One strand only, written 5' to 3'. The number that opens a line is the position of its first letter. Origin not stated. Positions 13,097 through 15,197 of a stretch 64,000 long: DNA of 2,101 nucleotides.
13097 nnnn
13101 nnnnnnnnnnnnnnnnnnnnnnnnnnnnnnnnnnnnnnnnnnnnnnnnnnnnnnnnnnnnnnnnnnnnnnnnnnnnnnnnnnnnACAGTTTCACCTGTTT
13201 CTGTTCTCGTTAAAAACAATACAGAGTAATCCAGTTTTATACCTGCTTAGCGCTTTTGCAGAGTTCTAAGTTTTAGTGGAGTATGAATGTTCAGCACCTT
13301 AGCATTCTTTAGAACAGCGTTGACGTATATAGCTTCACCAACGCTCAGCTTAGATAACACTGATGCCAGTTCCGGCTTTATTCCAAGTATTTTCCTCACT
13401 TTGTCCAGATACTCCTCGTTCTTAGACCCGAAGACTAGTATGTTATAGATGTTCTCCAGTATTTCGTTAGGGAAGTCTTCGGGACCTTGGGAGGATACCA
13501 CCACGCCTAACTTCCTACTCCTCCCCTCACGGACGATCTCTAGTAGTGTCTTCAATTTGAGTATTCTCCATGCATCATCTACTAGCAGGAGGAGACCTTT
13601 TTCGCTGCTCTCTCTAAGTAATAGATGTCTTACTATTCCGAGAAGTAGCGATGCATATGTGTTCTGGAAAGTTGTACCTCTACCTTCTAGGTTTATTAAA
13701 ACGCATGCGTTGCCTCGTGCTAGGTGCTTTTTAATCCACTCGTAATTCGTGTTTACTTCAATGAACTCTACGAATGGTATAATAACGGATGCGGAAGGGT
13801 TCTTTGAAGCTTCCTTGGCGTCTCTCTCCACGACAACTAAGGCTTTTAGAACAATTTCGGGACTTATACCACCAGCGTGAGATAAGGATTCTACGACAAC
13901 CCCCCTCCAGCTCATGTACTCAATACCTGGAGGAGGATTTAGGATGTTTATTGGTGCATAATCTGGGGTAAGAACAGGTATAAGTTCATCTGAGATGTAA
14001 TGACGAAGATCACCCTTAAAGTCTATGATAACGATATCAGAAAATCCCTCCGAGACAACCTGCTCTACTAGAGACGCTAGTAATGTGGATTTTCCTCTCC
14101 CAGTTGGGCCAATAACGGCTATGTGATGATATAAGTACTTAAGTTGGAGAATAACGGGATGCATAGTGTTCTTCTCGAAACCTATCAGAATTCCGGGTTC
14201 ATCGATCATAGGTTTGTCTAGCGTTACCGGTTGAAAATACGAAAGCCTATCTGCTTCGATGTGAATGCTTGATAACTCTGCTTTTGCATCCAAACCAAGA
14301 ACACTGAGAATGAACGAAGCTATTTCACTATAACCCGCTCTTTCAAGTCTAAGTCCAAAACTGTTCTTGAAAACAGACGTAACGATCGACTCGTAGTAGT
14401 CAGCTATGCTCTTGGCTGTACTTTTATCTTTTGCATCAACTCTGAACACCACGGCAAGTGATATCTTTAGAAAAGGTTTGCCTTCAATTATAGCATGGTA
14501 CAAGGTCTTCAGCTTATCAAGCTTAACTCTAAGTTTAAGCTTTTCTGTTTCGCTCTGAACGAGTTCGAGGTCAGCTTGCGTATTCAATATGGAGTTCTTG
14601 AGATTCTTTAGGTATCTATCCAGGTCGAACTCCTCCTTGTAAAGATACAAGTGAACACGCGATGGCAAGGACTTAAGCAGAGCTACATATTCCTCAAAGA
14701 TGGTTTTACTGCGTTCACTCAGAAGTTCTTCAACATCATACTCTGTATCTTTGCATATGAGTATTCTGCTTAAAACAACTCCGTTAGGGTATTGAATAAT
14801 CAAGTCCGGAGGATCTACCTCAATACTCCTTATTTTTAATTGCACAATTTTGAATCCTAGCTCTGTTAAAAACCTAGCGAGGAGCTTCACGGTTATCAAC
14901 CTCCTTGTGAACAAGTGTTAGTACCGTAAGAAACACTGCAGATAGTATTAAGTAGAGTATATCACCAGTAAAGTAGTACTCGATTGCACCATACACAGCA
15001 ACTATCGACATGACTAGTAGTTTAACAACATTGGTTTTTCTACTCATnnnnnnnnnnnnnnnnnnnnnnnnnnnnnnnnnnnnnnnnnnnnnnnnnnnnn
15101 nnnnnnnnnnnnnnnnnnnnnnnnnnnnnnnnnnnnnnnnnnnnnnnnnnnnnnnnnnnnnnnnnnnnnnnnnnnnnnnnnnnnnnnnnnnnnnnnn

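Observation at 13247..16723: Ced/Ted-like, conjugation-related DNA-transfer operon embedded next to the ribosomal superoperon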

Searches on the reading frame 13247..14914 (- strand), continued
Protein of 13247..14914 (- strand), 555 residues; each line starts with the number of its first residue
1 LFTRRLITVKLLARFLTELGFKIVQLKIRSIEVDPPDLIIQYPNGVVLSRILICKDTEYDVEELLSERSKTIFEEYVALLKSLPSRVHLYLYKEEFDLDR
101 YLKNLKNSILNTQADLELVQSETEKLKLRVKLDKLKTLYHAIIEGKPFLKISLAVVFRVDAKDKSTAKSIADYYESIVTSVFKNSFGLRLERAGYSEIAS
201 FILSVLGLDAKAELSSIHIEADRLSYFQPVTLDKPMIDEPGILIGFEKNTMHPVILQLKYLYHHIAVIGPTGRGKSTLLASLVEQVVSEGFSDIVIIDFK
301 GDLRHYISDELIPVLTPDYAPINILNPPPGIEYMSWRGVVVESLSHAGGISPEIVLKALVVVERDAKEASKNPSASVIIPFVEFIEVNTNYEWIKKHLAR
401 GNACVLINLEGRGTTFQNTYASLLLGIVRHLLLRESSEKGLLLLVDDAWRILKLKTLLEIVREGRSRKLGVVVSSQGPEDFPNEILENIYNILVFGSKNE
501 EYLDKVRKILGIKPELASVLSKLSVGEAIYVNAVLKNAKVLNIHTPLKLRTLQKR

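Call 85: search_protein_families(library=ncbifam, proteins=[P0155, P0158, P0180, P0091, P0096, P0103, P0112, P0153, P0165, P0201], max_evalue=1e-8)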
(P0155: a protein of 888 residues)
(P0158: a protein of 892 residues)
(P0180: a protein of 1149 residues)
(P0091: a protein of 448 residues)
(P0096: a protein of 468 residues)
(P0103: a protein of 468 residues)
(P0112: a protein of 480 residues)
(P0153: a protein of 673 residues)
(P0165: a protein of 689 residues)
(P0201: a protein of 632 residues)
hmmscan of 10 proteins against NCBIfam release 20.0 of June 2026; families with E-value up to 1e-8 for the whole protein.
P0155 (888 aa): 11 families
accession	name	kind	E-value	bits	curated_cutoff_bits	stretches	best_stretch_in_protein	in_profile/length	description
NF041017.1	DNA_import_CedB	equivalog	1.5e-36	126.2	700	1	69-634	51-587/590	DNA import protein CedB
NF045971.1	conju_CD1110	equivalog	1.4e-24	86.5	325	1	270-630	376-735/752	VirB4-like conjugal transfer ATPase, CD1110 family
NF053655.1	CedD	equivalog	4.6e-23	81.7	600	1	481-633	375-525/527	DNA-translocating ATPase CedD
NF045975.1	VirB4_plasma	equivalog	4.6e-21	74.3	590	1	290-588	489-833/894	Mbov_0397 family ICE element conjugal transfer ATPase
NF040937.1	HerA_Thermprot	equivalog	1.7e-19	69.6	800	1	293-635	121-463/487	DNA double-strand break repair helicase HerA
TIGR02746.1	TraC-F-type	equivalog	5.9e-14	50.9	567.05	1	129-572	250-689/800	type IV secretion system protein TraC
NF042943.1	HerA_antiphage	equivalog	1.6e-13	50.1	800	0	492-625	399-541/566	anti-phage-associated helicase HerA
TIGR00929.1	VirB4_CagE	subfamily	1.2e-11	43.6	643.1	1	312-636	437-750/792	VirB4 family type IV secretion/conjugal transfer ATPase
NF042944.1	HerA_antiphage_2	equivalog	5.4e-11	42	850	0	524-652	424-559/576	anti-phage-associated helicase HerA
NF040819.1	helicase_HerA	equivalog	2.7e-10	39.4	970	0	529-624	404-505/561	DNA double-strand break repair helicase HerA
NF033849.1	ser_rich_anae_1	subfamily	1.3e-09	36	650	0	425-591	903-1094/1163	serine-rich protein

P0158 (892 aa): 9 families
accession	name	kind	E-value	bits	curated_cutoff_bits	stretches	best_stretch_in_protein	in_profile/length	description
NF041017.1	DNA_import_CedB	equivalog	6.9e-42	143.8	700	1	102-641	75-587/590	DNA import protein CedB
NF045975.1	VirB4_plasma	equivalog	3.2e-26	91.3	590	1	271-631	468-875/894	Mbov_0397 family ICE element conjugal transfer ATPase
TIGR00929.1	VirB4_CagE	subfamily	1.1e-18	66.9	643.1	1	319-622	438-729/792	VirB4 family type IV secretion/conjugal transfer ATPase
NF045971.1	conju_CD1110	equivalog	1.5e-18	66.5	325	1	272-623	372-721/752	VirB4-like conjugal transfer ATPase, CD1110 family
NF053655.1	CedD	equivalog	4.1e-17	62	600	1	319-640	222-525/527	DNA-translocating ATPase CedD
NF040937.1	HerA_Thermprot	equivalog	5.9e-17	61.2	800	1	313-642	136-463/487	DNA double-strand break repair helicase HerA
NF042943.1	HerA_antiphage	equivalog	4.5e-14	51.9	800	0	556-628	464-537/566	anti-phage-associated helicase HerA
NF042944.1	HerA_antiphage_2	equivalog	2.9e-10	39.5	850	0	493-640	376-542/576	anti-phage-associated helicase HerA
NF040819.1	helicase_HerA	equivalog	5.6e-09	35.1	970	0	556-627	429-501/561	DNA double-strand break repair helicase HerA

P0180 (1149 aa): 13 families
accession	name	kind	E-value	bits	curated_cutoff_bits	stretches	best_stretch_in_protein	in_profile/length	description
NF053655.1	CedD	equivalog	9.5e-32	110.3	600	1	975-1106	363-496/527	DNA-translocating ATPase CedD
NF045975.1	VirB4_plasma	equivalog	2.4e-29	101.7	590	1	151-452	512-841/894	Mbov_0397 family ICE element conjugal transfer ATPase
NF033849.1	ser_rich_anae_1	subfamily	3.1e-29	101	650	2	111-458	724-1106/1163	serine-rich protein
NF041017.1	DNA_import_CedB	equivalog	1.7e-24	86.4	700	1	793-1073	259-519/590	DNA import protein CedB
TIGR00929.1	VirB4_CagE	subfamily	3.1e-22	78.6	643.1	2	809-1089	437-701/792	VirB4 family type IV secretion/conjugal transfer ATPase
NF040937.1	HerA_Thermprot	equivalog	1.4e-18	66.6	800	0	992-1101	309-426/487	DNA double-strand break repair helicase HerA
NF040819.1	helicase_HerA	equivalog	5e-14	51.7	970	0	1030-1100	410-478/561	DNA double-strand break repair helicase HerA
TIGR03743.1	SXT_TraD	subfamily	1.3e-13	50.3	366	0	1017-1083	471-537/636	conjugative transfer system coupling protein TraD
TIGR02746.1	TraC-F-type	equivalog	1.6e-13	49.5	567.05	0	808-1089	429-709/800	type IV secretion system protein TraC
NF042943.1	HerA_antiphage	equivalog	1e-12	47.4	800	0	991-1113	395-526/566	anti-phage-associated helicase HerA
NF042944.1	HerA_antiphage_2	equivalog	2.3e-12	46.5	850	0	1013-1086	408-492/576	anti-phage-associated helicase HerA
TIGR02759.1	TraD_Ftype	equivalog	6.8e-12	44.9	521.35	0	805-857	172-224/566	type IV conjugative transfer system coupling protein TraD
NF045971.1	conju_CD1110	equivalog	1.4e-11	43.4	325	0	796-1061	402-660/752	VirB4-like conjugal transfer ATPase, CD1110 family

P0091 (448 aa): 1 family
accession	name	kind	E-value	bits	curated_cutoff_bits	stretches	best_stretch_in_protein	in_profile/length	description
NF041017.1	DNA_import_CedB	equivalog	9.6e-26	90.5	700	1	83-275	119-321/590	DNA import protein CedB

P0096 (468 aa): 2 families
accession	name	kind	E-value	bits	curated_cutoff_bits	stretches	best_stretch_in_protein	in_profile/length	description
NF041017.1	DNA_import_CedB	equivalog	6.8e-27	94.3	700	1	95-286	122-323/590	DNA import protein CedB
TIGR00929.1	VirB4_CagE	subfamily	3.4e-09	35.5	643.1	0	237-264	437-464/792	VirB4 family type IV secretion/conjugal transfer ATPase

P0103 (468 aa): 1 family
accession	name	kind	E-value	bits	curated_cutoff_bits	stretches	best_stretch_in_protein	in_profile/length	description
NF041017.1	DNA_import_CedB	equivalog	8.1e-11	41.2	700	0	225-273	275-321/590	DNA import protein CedB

P0112 (480 aa): 1 family
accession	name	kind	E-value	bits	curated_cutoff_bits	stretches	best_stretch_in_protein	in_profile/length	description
NF041017.1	DNA_import_CedB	equivalog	2.8e-16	59.2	700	0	328-470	431-584/590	DNA import protein CedB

P0153 (673 aa): 3 families
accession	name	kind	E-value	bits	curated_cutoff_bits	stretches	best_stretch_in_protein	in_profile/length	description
NF053655.1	CedD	equivalog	4.7e-21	75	600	1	85-409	213-524/527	DNA-translocating ATPase CedD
NF033849.1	ser_rich_anae_1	subfamily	2.3e-16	58.4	650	1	83-239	750-925/1163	serine-rich protein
NF041017.1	DNA_import_CedB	equivalog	4.3e-10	38.9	700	1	90-351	272-522/590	DNA import protein CedB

P0165 (689 aa): 7 families
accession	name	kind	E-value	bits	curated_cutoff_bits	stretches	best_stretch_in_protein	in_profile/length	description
NF041017.1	DNA_import_CedB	equivalog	9.2e-38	130.2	700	1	80-641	59-587/590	DNA import protein CedB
NF045975.1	VirB4_plasma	equivalog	4.2e-24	84.3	590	1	320-640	518-883/894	Mbov_0397 family ICE element conjugal transfer ATPase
NF045971.1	conju_CD1110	equivalog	2.8e-16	59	325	1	296-637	393-735/752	VirB4-like conjugal transfer ATPase, CD1110 family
TIGR00929.1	VirB4_CagE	subfamily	1.9e-13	49.5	643.1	1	318-628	438-735/792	VirB4 family type IV secretion/conjugal transfer ATPase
NF042943.1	HerA_antiphage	equivalog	1.3e-11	43.8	800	0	556-627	465-536/566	anti-phage-associated helicase HerA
NF053655.1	CedD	equivalog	1.4e-10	40.5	600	1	323-641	227-526/527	DNA-translocating ATPase CedD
NF040937.1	HerA_Thermprot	equivalog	1.7e-09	36.6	800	1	307-627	131-448/487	DNA double-strand break repair helicase HerA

P0201 (632 aa): 1 family
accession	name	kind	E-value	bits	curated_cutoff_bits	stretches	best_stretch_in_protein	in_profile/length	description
NF041017.1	DNA_import_CedB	equivalog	2.1e-104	350.3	700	1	16-613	12-586/590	DNA import protein CedB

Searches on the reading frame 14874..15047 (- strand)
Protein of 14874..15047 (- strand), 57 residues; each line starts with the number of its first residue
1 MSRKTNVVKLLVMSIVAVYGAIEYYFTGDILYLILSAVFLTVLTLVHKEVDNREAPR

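Call 3: search_protein_families(library=pfam, proteins=[window:14874-15047:-], max_evalue=1)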
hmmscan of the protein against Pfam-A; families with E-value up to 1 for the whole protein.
window:14874-15047:- (57 aa): 0 families

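Call 4: search_protein_families(library=ncbifam, proteins=[window:14874-15047:-], max_evalue=1)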
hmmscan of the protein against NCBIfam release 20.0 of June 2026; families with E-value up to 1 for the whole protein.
window:14874-15047:- (57 aa): 0 families

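Call 81: search_protein_families(library=padloc, proteins=[window:14874-15047:-], max_evalue=0.001)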
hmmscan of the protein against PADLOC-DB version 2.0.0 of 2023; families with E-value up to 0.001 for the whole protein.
window:14874-15047:- (57 aa): 0 families
